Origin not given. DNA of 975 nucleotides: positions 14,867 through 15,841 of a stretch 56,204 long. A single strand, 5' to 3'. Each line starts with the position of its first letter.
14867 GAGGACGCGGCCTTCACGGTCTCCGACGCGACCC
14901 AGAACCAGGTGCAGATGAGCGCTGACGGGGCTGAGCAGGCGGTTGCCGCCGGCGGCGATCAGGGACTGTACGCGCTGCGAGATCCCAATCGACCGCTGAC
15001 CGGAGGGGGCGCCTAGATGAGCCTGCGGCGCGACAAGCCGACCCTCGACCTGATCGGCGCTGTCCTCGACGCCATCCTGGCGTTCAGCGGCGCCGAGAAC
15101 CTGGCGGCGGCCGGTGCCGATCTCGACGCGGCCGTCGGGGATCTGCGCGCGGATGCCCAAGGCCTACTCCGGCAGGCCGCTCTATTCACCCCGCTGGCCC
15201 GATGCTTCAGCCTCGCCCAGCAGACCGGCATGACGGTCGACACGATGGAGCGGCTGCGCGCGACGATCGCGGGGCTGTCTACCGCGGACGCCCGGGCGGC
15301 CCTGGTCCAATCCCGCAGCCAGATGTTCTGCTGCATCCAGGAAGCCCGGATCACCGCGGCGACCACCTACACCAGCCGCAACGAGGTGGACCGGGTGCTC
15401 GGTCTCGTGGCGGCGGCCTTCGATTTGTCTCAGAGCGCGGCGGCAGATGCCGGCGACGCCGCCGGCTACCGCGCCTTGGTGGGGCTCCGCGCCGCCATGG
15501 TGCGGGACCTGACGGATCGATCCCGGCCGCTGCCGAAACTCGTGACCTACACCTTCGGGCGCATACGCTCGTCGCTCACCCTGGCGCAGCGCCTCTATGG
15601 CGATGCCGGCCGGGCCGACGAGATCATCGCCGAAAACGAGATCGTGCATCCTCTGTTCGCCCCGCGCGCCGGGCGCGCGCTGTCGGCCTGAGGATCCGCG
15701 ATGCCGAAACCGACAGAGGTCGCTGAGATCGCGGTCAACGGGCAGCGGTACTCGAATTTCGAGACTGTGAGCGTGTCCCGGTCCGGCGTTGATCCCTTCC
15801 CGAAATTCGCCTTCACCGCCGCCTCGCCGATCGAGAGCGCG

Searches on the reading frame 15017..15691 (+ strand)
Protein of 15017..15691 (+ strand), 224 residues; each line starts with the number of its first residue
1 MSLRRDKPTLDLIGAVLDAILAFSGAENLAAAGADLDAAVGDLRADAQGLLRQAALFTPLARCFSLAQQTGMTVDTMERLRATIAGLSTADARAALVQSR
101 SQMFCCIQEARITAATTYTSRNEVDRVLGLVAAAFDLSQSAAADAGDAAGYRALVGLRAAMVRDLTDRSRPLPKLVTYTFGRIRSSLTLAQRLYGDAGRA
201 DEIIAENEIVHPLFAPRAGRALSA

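Call 4: search_protein_families(library=pfam, proteins=[window:15017-15691:+], max_evalue=1)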
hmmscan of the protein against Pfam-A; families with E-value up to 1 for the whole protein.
window:15017-15691:+ (224 aa): 0 families

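Call 52: find_related_loci(query=A4, collection=genome_contigs, flank=7000)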
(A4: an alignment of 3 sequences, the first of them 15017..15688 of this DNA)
Query A4 (224 aa) in genome_contigs; peptide patterns used: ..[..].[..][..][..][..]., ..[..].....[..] (x = any residue, [..] = any of these).
406 stretches matched a pattern; 2 encode a relative of the query (tblastn E <= 1e-3); 2 distinct loci.
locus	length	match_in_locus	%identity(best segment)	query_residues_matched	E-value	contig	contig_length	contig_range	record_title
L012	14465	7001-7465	94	70-224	3e-86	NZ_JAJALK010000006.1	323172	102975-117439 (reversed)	Methylobacterium brachiatum strain B0021 NODE_6_length_323172_cov_60.624655, whole genome shotgun sequence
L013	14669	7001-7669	90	1-223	2e-116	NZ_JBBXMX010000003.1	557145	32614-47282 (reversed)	Methylobacterium guangdongense strain SI9 NODE_3_length_557145_cov_38.493903, whole genome shotgun sequence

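Call 53: find_related_loci(query=A4, collection=viral_contigs, flank=7000)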
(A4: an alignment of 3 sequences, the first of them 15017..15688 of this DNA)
Query A4 (224 aa) in viral_contigs; peptide patterns used: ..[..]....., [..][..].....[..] (x = any residue, [..] = any of these).
249 stretches matched a pattern; 111 encode a relative of the query (tblastn E <= 1e-3); the best 80 are kept; 80 distinct loci.
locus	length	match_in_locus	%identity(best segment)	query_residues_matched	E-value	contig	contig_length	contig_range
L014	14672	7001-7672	95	1-224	8e-123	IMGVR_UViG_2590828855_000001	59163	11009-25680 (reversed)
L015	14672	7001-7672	89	1-224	8e-111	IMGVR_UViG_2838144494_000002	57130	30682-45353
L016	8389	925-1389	94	70-224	7e-85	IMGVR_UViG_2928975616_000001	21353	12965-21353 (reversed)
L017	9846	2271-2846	44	32-223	1e-43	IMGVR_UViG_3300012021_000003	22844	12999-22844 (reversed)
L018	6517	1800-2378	44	32-224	1e-43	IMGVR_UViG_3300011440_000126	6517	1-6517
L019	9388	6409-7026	43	18-223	5e-43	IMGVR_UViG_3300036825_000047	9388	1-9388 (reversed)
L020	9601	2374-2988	41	18-223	1e-41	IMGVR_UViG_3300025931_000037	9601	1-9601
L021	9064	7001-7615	41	18-223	1e-41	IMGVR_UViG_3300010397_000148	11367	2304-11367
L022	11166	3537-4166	37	12-223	8e-40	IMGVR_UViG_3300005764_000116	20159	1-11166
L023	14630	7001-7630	36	12-223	3e-39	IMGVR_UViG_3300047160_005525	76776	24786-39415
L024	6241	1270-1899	39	12-223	2e-39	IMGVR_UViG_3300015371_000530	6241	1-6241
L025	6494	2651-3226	40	32-223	2e-39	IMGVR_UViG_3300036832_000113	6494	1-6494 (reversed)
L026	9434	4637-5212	40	33-224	2e-38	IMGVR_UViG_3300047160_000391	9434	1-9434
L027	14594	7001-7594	41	27-224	5e-38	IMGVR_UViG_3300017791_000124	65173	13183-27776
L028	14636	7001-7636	42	13-224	7e-38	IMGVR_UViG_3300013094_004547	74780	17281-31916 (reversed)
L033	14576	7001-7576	41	33-224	1e-36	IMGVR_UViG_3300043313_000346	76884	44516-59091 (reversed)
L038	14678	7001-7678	40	1-223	2e-36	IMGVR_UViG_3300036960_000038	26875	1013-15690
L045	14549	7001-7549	41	41-223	4e-35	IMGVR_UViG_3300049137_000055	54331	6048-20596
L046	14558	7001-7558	41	39-224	5e-35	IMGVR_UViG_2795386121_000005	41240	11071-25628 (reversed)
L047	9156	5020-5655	36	14-224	6e-35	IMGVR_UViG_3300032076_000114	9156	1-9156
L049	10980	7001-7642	37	9-224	4e-34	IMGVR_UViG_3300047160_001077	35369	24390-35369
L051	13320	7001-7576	38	33-224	8e-34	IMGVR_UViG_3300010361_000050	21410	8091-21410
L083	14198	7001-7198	55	147-212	4e-14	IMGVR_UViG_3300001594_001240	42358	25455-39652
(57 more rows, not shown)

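Call 60: search_protein_families(library=pfam, proteins=[L015:5530-5928:-, L046:5984-6415:-, L014:3424-6135:+, L015:2630-5527:+, L013:3712-6204:+, L046:3654-5972:+], max_evalue=0.1)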
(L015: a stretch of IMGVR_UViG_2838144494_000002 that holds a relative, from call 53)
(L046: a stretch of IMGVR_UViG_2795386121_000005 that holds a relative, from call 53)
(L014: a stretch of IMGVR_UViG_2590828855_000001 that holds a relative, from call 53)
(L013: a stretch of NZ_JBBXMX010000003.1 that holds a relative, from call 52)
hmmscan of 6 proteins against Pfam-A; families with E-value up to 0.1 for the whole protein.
L015:5530-5928:- (133 aa): 1 family
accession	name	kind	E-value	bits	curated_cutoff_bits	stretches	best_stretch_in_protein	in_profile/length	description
PF08816.16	Ivy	-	1.6e-16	61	21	1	32-109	3-76/117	Inhibitor of vertebrate lysozyme (Ivy)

L046:5984-6415:- (144 aa): 0 families

L014:3424-6135:+ (904 aa): 2 families
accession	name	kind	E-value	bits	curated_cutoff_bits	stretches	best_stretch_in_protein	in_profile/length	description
PF18013.6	Phage_lysozyme2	-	4.2e-17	63.1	28.2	1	599-734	2-138/140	Phage tail lysozyme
PF10938.13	YfdX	-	0.0077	16.7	26.6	0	415-442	15-43/149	YfdX protein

L015:2630-5527:+ (966 aa): 2 families
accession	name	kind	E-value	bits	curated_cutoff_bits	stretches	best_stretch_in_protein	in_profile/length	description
PF18013.6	Phage_lysozyme2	-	7.3e-07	29.9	28.2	1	674-784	17-120/140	Phage tail lysozyme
PF14282.11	FlxA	-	0.042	14.4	26.3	1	455-531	15-89/101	FlxA-like protein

L013:3712-6204:+ (831 aa): 0 families

L046:3654-5972:+ (773 aa): 0 families

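Call 88: find_related_loci(query=A4, collection=metagenome_contigs, flank=5000)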
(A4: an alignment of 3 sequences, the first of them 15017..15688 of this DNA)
Query A4 (224 aa) in metagenome_contigs; peptide patterns used: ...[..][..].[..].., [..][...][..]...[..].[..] (x = any residue, [..] = any of these).
600 stretches matched a pattern (row limit reached: there are more); 1 encode a relative of the query (tblastn E <= 1e-3); 1 distinct loci.
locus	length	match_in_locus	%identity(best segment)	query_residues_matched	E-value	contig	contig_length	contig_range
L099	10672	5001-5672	70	1-224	4e-100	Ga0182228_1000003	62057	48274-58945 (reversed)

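Call 91: search_protein_families(library=pfam, proteins=[L028:6034-6441:-, L083:5519-5998:-, L099:4085-4396:-, L099:1563-4082:+, L028:3532-6024:+], max_evalue=0.5)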
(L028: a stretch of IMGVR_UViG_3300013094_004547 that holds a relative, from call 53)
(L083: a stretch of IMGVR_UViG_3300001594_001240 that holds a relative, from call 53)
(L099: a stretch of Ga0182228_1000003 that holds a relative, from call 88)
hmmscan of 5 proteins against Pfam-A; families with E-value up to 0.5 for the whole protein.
L028:6034-6441:- (136 aa): 0 families

L083:5519-5998:- (160 aa): 1 family
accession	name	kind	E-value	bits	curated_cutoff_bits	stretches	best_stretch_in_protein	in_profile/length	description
PF01819.22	Levi_coat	-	0.28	11.7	25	1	28-53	91-116/132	Levivirus coat protein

L099:4085-4396:- (104 aa): 0 families

L099:1563-4082:+ (840 aa): 4 families
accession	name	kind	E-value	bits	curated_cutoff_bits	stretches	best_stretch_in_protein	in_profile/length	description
PF18013.6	Phage_lysozyme2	-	8.4e-10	39.4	28.2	1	607-719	17-123/140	Phage tail lysozyme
PF14362.11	DUF4407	-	0.039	13.7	31.3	1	371-473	146-241/297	Domain of unknown function (DUF4407)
PF12905.13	Glyco_hydro_101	-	0.076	12.8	25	1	122-279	66-218/272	Endo-alpha-N-acetylgalactosaminidase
PF06791.18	TMP_2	-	0.23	11.5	30.2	0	43-138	50-144/208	Prophage tail length tape measure protein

L028:3532-6024:+ (831 aa): 6 families
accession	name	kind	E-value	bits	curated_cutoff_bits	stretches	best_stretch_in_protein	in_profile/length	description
PF13539.11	Peptidase_M15_4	-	7.4e-12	46.1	25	1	688-752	4-69/70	D-alanyl-D-alanine carboxypeptidase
PF10145.14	PhageMin_Tail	-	0.0026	18.1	33.2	1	85-200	91-201/201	Phage-related minor tail protein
PF14362.11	DUF4407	-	0.04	13.6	31.3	1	215-338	132-230/297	Domain of unknown function (DUF4407)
PF09686.15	Plasmid_RAQPRD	-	0.22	12.1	23.1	0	216-254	6-44/76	Plasmid protein of unknown function (Plasmid_RAQPRD)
PF08656.15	DASH_Dad3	-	0.28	11.7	23.1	0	228-258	3-33/76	DASH complex subunit Dad3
PF20155.4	TMP_3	-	0.48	10.5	41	1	85-136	43-98/192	Tape measure protein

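Call 103: search_dna_similar(query=L015:5530-5865:-, collection=phages, mode=protein, max_evalue=0.001, max_rows=25)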
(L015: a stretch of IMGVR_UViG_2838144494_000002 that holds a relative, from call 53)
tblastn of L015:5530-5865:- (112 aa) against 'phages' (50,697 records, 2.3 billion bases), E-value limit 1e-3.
No match.

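Call 107: search_protein_families(library=pfam, proteins=[L019:2544-5741:+, L027:3376-6315:+, L045:4622-6340:+, L049:3706-6405:+, L083:3618-5507:+, L047:1994-4408:+, L051:3931-6303:+, L033:3422-6286:+], max_evalue=0.001)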
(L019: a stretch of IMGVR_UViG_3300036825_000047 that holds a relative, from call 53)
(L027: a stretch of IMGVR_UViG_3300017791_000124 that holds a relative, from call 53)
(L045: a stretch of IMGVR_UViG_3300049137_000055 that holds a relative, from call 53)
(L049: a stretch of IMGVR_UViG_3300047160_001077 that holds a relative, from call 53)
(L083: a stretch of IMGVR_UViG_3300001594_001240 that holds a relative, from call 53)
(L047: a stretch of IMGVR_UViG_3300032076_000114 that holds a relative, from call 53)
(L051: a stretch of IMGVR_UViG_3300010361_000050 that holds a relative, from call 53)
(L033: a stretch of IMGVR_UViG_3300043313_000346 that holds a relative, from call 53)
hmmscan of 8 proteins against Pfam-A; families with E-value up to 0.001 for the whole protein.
L019:2544-5741:+ (1066 aa): 0 families

L027:3376-6315:+ (980 aa): 1 family
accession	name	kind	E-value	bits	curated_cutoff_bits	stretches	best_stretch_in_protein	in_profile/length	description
PF18013.6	Phage_lysozyme2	-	3.1e-27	95.9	28.2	1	606-735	2-137/140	Phage tail lysozyme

L045:4622-6340:+ (573 aa): 0 families

L049:3706-6405:+ (900 aa): 1 family
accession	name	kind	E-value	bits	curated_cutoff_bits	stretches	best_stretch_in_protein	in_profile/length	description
PF05257.22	CHAP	-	4.9e-08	33.8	26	1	536-617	2-81/81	CHAP domain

L083:3618-5507:+ (630 aa): 1 family
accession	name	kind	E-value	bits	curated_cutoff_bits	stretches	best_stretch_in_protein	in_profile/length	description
PF13488.11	Gly-zipper_Omp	-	0.00028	21.2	25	1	535-572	2-41/46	Glycine zipper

L047:1994-4408:+ (805 aa): 0 families

L051:3931-6303:+ (791 aa): 1 family
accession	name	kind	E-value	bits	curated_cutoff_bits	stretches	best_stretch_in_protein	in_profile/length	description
PF05257.22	CHAP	-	1.8e-06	28.8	26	1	630-713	2-81/81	CHAP domain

L033:3422-6286:+ (955 aa): 2 families
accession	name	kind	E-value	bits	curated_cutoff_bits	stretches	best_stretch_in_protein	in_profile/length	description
PF18013.6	Phage_lysozyme2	-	5.2e-26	91.9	28.2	1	581-710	2-137/140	Phage tail lysozyme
PF08429.16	PLU-1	-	0.00071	19.3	28.5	0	134-259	186-311/338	PLU-1-like protein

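Call 115: search_protein_families(library=phrogs, proteins=[L013:5209-6204:+, L038:5353-6126:+, L046:4995-5843:+], max_evalue=0.01)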
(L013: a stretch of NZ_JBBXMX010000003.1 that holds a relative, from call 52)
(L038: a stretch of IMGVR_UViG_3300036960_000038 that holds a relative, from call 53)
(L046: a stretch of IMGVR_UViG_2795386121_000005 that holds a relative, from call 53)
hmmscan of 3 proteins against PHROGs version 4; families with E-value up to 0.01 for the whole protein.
L013:5209-6204:+ (332 aa): 0 families

L038:5353-6126:+ (258 aa): 4 families
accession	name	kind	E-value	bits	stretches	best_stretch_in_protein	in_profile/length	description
phrog_90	-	lysis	4.2e-21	75.4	1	49-184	656-790/1168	endolysin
phrog_30077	-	unknown function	2e-06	28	1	37-177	444-579/674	-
phrog_17230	-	tail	5.8e-06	26.3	1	50-179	373-493/580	tail fiber protein/ lysozyme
phrog_6126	-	head and packaging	0.0036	16.9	1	80-148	297-366/667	virion structural protein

L046:4995-5843:+ (283 aa): 4 families
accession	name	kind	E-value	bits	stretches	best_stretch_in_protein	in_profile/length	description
phrog_873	-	head and packaging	2.2e-15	57.1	1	30-139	356-472/1277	endolysin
phrog_2276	-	tail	4.4e-14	53.1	1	27-137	488-597/673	tail length tape measure protein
phrog_992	-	head and packaging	5e-09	36.3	1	29-108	164-242/764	head protein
phrog_7694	-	unknown function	2.2e-06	27.8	1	26-107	501-583/675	-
